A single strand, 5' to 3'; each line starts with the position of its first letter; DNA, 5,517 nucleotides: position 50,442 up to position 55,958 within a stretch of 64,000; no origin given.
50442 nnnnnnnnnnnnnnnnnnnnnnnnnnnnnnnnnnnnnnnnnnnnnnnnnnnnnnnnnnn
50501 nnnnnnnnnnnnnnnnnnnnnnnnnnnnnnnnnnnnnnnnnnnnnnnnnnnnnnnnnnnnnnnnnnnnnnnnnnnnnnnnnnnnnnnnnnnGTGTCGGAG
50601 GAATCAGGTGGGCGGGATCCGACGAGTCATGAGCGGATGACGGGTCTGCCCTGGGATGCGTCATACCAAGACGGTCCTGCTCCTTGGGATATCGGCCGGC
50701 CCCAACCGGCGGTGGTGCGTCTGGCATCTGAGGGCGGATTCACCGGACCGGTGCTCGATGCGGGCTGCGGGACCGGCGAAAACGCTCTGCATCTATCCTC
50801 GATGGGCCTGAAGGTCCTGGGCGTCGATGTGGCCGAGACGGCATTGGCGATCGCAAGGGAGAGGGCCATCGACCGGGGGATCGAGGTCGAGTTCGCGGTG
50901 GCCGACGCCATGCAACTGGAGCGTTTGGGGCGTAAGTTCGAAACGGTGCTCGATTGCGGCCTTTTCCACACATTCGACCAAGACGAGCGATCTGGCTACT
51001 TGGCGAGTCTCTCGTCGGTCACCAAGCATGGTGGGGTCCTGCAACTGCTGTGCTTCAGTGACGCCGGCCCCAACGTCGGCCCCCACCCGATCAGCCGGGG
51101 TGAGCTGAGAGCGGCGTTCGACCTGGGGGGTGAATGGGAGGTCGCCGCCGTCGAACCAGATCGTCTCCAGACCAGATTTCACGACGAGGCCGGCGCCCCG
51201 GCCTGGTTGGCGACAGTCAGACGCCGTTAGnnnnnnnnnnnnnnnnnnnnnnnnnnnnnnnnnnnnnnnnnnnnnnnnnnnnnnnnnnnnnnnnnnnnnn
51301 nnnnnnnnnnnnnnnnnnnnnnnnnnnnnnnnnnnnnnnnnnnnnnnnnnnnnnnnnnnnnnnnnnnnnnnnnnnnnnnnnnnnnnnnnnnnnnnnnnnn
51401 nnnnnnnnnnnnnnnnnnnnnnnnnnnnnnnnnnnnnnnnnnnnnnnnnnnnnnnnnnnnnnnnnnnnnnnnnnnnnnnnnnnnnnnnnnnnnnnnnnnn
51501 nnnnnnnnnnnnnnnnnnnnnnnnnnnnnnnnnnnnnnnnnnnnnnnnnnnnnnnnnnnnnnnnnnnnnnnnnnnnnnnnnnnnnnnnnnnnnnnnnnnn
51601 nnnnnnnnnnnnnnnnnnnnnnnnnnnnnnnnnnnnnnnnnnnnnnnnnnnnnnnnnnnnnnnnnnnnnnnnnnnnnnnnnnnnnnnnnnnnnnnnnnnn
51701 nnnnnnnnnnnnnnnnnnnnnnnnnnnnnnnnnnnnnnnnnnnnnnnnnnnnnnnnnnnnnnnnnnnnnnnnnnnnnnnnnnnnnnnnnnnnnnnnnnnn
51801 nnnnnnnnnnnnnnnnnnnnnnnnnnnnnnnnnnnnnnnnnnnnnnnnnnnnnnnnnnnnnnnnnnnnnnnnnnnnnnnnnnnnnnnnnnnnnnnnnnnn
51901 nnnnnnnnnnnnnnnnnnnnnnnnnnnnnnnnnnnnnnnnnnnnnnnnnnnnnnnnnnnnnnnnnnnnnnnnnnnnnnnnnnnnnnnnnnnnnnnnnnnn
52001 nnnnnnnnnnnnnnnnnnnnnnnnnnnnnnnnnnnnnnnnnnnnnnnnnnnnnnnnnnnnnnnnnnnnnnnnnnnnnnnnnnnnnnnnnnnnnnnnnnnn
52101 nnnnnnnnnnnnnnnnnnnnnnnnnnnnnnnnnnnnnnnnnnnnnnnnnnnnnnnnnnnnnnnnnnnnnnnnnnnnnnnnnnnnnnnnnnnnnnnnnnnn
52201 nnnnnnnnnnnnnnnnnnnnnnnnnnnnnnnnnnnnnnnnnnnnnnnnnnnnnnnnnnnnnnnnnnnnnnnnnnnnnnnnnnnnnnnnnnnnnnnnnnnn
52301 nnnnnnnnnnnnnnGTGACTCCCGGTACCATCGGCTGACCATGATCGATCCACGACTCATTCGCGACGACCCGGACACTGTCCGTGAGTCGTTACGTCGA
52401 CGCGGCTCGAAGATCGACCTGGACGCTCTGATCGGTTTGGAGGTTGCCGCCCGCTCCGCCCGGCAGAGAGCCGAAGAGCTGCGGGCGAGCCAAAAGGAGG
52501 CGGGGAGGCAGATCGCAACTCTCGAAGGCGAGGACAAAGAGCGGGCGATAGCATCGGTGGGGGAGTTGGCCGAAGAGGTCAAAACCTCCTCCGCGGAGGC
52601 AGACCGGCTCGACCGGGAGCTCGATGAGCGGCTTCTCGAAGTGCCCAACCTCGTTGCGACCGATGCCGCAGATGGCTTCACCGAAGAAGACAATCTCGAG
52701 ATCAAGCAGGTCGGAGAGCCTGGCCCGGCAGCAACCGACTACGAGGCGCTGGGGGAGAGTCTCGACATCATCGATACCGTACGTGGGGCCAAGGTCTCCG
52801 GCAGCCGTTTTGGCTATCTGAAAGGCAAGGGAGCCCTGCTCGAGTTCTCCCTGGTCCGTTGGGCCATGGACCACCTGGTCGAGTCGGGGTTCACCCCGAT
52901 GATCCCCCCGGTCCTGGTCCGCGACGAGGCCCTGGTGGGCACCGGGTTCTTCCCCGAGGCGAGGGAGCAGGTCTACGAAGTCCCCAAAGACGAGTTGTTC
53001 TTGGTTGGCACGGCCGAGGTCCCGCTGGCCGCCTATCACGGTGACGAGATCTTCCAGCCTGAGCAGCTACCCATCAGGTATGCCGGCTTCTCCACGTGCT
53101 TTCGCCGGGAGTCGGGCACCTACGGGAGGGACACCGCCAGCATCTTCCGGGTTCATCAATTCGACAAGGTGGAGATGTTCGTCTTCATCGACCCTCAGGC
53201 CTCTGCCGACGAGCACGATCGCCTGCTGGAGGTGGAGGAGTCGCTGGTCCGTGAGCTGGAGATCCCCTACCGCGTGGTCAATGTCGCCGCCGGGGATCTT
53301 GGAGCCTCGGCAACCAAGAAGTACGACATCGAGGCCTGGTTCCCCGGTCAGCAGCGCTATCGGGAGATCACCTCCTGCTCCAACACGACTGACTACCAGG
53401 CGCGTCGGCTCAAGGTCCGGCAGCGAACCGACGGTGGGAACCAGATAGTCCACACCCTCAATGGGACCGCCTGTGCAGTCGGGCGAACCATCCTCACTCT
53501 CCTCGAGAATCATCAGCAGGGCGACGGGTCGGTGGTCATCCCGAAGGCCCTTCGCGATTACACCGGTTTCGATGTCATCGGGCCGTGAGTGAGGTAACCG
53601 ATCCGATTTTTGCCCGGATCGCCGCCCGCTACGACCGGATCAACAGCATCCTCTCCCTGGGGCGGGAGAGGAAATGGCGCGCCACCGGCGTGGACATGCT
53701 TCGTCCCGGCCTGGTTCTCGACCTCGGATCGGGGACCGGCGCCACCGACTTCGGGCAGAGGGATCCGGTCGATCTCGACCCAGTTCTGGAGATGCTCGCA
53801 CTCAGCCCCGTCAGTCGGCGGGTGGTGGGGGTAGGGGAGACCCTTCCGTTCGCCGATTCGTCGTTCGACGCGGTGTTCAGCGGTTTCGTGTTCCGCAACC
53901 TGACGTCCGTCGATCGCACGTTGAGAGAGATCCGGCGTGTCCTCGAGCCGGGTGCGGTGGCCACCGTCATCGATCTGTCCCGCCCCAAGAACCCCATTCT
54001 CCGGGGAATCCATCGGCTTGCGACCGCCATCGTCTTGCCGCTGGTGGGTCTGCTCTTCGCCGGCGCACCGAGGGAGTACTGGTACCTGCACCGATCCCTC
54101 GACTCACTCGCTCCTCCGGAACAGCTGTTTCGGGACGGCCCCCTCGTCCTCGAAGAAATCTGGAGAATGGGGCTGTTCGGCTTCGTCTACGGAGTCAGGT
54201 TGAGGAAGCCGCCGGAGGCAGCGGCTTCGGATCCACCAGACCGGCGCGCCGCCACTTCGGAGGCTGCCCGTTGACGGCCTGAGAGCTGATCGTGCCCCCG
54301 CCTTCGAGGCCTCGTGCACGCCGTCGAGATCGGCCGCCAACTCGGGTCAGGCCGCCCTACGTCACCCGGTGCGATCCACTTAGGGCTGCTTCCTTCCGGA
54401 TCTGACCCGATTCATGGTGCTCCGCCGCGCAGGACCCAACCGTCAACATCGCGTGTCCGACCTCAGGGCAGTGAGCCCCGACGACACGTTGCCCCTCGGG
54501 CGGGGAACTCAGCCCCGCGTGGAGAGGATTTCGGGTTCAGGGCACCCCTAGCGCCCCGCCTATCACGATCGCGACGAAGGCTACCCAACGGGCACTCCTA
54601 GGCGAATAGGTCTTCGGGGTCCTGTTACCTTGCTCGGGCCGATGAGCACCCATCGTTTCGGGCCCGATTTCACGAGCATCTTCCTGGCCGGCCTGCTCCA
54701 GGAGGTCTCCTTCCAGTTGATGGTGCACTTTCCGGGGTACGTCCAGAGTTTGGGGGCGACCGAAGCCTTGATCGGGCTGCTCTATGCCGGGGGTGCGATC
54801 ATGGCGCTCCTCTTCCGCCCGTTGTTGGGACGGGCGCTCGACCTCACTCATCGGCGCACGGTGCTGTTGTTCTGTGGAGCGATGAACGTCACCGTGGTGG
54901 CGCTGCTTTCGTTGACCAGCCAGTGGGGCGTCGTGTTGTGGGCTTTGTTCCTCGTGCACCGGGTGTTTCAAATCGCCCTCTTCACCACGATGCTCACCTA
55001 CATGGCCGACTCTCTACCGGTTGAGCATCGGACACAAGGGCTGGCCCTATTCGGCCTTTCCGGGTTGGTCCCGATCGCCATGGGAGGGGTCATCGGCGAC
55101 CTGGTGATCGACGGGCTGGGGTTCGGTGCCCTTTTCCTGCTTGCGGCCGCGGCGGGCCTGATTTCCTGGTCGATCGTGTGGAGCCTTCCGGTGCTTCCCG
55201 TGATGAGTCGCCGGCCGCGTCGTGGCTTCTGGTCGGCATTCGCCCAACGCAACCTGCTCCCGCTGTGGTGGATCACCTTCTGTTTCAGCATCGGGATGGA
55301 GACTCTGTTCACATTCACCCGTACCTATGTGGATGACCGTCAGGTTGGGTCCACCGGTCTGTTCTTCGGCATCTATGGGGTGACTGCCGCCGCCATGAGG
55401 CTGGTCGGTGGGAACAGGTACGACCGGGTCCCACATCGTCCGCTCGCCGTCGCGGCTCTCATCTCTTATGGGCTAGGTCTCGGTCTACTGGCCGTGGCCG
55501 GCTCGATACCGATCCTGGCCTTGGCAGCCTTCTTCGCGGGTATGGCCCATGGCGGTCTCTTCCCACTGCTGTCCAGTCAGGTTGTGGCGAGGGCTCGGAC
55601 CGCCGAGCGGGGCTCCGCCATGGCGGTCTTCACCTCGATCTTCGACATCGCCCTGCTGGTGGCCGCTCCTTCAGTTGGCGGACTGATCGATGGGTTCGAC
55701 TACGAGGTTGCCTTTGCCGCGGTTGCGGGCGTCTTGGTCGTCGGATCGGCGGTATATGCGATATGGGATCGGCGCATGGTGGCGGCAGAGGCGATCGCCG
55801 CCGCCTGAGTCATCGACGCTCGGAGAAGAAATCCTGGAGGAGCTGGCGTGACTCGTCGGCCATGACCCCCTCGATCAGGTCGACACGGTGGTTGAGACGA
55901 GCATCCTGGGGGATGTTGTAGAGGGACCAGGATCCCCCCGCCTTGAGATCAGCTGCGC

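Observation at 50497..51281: Conserved ~45-nt palindromic element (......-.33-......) present twice, each just upstream of a + strand gene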

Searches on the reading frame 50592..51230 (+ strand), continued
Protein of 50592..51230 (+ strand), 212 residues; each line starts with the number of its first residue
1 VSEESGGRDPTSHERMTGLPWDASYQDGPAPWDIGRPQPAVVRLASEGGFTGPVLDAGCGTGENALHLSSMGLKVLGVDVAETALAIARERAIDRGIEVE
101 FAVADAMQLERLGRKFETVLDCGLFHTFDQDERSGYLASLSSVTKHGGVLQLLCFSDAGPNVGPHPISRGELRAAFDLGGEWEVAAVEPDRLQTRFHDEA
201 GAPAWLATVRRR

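Call 19: find_encoding_contigs(protein=P0002, flank=4000, max_places=4)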
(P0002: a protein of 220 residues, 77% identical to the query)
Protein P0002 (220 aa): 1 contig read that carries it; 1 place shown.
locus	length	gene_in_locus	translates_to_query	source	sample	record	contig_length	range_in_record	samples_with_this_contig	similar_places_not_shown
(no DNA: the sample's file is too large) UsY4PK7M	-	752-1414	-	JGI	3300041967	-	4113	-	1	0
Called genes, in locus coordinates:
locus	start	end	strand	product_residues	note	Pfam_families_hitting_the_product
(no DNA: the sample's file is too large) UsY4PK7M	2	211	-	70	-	?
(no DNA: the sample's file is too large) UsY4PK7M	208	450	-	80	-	-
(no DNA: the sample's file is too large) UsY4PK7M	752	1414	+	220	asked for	PF05724:TPMT, PF05175:MTS (weak), PF02353:CMAS (weak), PF03848:TehB (weak), PF13649:Methyltransf_25, PF13847:Methyltransf_31, PF08241:Methyltransf_11, PF08242:Methyltransf_12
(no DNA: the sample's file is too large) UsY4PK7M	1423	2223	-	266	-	PF13576:Pentapeptide_3 (faint), PF13599:Pentapeptide_4 (weak), PF00805:Pentapeptide (weak), PF12867:DinB_2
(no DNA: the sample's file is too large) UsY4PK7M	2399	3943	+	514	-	PF05977:MFS_3, PF07690:MFS_1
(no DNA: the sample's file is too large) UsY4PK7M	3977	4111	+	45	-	?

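Call 47: find_encoding_contigs(protein=P0024, flank=3000, max_places=3)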
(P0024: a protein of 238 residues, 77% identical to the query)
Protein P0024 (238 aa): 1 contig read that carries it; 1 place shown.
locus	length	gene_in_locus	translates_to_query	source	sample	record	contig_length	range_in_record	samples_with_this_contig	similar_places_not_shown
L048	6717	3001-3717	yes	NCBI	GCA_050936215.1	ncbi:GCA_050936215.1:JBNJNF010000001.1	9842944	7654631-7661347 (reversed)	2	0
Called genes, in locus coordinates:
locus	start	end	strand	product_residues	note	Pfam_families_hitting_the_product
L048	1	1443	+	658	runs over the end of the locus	PF22815:CatAgl_D1, PF12708:Pect-lyase_RHGA_epim, PF22816:CatAgl_D2, PF13229:Beta_helix (faint)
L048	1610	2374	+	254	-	PF19560:DUF6082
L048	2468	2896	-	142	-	PF01741:MscL, PF10571:UPF0547 (weak)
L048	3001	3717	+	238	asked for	PF05724:TPMT, PF13847:Methyltransf_31, PF08241:Methyltransf_11, PF08242:Methyltransf_12, PF13649:Methyltransf_25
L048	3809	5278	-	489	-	PF00069:Pkinase, PF07714:PK_Tyr_Ser-Thr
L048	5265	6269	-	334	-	PF00356:LacI, PF00532:Peripla_BP_1, PF13407:Peripla_BP_4, PF13377:Peripla_BP_3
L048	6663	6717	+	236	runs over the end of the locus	PF13628:DUF4142, PF03713:DUF305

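Call 63: find_encoding_contigs(protein=P0012, flank=3000, max_places=4)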
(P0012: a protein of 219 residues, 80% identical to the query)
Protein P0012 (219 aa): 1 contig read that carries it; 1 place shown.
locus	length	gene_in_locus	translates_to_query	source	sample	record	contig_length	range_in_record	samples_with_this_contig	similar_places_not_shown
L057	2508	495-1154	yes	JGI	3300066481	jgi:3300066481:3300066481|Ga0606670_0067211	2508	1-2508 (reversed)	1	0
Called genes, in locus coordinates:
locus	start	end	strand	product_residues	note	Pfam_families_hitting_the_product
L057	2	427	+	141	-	?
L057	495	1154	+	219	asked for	PF05724:TPMT, PF13649:Methyltransf_25, PF13847:Methyltransf_31, PF08241:Methyltransf_11, PF08242:Methyltransf_12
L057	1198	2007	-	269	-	PF00501:AMP-binding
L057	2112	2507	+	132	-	?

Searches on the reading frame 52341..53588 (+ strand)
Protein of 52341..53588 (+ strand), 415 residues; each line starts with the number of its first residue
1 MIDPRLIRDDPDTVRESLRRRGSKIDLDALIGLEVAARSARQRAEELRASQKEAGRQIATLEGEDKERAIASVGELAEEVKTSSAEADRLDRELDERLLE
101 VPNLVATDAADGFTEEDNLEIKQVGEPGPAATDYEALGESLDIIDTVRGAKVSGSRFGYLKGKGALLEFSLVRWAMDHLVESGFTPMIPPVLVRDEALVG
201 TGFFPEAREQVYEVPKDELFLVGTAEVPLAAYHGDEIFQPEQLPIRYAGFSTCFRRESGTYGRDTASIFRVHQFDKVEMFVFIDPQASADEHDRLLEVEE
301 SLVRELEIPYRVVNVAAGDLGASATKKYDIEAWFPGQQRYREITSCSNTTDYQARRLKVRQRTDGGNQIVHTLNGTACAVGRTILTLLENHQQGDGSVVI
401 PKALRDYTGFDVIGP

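Call 9: search_protein_families(library=pfam, proteins=[window:52341-53588:+], max_evalue=0.01)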
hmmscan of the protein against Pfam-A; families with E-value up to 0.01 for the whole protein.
window:52341-53588:+ (415 aa): 2 families
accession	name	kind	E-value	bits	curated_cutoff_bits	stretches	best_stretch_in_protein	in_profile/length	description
PF00587.30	tRNA-synt_2b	-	6.9e-36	124.4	29.3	1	216-391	8-179/179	tRNA synthetase class II core domain (G, H, P, S and T)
PF02403.27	Seryl_tRNA_N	-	6.4e-23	81.5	28.2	1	1-105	1-108/108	Seryl-tRNA synthetase N-terminal domain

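Call 14: find_encoding_contigs(protein=window:52341-53588:+, flank=10000, max_places=10)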
Protein window:52341-53588:+ (415 aa): no gene with exactly this product is on record in the collection.

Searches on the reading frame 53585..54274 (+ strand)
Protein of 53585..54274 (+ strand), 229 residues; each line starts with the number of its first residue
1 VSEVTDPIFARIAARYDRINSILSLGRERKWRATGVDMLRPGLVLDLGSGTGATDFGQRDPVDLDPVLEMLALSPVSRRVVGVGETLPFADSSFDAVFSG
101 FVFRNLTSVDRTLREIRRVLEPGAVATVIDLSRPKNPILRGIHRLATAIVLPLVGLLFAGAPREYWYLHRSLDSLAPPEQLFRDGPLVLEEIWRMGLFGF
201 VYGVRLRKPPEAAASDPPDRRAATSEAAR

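Call 9: search_protein_families(library=pfam, proteins=[window:53585-54274:+], max_evalue=0.01)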
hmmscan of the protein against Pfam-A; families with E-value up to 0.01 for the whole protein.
window:53585-54274:+ (229 aa): 6 families
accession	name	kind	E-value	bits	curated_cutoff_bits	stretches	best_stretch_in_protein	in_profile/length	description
PF01209.24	Ubie_methyltran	-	9.8e-27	94.2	20.1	2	80-174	103-197/233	ubiE/COQ5 methyltransferase family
PF08241.18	Methyltransf_11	-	1.2e-12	48.7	21.2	1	45-125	1-92/95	Methyltransferase domain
PF13649.12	Methyltransf_25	-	9.7e-08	33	27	1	44-123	1-96/97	Methyltransferase domain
PF13847.12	Methyltransf_31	-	1.8e-05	24.9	27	1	85-132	65-113/145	Methyltransferase domain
PF08242.18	Methyltransf_12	-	7.6e-05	23.8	30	1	89-125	64-97/98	Methyltransferase domain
PF20922.3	Anamorsin_N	-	0.0061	16.7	27.1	1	89-124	47-83/163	Anamorsin, N-terminal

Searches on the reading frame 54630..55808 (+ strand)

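Call 53: search_protein_families(library=pfam, proteins=[window:54630-55808:+], max_evalue=0.0001)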
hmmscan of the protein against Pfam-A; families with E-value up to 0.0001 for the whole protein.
window:54630-55808:+ (392 aa): 2 families
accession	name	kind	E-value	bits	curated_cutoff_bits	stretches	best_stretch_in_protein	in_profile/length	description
PF07690.21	MFS_1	-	1.4e-34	120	33.4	2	18-261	6-259/347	Major Facilitator Superfamily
PF12832.13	MFS_1_like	-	9.8e-06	25.3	25.2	0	17-168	217-370/373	MFS_1 like family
